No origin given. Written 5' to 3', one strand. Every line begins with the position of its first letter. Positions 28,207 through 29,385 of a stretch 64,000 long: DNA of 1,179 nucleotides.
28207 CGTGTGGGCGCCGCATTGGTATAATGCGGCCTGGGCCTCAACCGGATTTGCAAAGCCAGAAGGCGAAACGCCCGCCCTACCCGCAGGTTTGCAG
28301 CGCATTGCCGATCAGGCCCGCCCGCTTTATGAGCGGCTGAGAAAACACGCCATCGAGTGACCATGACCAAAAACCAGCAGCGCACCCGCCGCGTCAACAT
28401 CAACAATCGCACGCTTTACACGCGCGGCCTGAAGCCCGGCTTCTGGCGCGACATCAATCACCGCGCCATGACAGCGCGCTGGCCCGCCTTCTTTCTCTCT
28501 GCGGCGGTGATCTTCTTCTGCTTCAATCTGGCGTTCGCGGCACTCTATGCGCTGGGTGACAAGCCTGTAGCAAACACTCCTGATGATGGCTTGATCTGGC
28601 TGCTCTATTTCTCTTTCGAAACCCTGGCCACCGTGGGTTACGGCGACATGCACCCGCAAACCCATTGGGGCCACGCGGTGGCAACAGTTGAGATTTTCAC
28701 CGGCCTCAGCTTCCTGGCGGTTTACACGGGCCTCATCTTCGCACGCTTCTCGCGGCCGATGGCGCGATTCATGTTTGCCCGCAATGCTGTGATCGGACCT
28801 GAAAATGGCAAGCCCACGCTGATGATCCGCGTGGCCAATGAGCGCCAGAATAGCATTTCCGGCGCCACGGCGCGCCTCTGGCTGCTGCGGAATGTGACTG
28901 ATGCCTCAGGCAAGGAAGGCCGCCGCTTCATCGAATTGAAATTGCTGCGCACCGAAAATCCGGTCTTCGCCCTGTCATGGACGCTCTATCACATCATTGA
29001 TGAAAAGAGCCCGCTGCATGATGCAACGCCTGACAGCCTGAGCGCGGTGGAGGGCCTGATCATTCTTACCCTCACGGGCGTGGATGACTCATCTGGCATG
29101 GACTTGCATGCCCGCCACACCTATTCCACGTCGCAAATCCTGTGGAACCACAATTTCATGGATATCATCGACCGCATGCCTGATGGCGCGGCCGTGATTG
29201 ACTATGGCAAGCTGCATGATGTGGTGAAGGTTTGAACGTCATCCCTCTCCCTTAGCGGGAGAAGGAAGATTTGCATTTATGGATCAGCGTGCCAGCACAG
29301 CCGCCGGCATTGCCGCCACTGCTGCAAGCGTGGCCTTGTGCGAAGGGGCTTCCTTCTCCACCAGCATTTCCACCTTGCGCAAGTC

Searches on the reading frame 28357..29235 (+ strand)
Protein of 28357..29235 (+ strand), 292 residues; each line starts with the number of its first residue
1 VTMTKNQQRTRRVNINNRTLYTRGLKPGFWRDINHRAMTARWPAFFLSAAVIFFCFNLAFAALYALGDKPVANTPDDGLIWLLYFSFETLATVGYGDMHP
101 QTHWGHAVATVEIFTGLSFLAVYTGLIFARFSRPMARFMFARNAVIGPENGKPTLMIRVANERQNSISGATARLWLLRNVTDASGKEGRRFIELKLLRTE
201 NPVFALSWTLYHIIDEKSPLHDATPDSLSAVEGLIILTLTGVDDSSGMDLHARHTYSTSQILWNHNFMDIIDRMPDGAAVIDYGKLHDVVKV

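Call 4: search_protein_families(library=pfam, proteins=[window:28357-29235:+])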
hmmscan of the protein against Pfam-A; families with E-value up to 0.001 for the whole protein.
window:28357-29235:+ (292 aa): 4 families
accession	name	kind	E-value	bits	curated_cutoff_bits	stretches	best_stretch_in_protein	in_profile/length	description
PF17655.7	IRK_C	-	1.8e-24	86.8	22.5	1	139-292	2-159/174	Inward rectifier potassium channel C-terminal domain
PF07885.22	Ion_trans_2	-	4.9e-13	49.2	22.5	1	66-131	16-77/79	Ion channel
PF00520.37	Ion_trans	-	1.8e-06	27.8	25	1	45-133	132-235/241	Ion transport protein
PF01007.26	IRK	-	0.00039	20.7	22.7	0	76-134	81-141/141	Inward rectifier potassium channel transmembrane domain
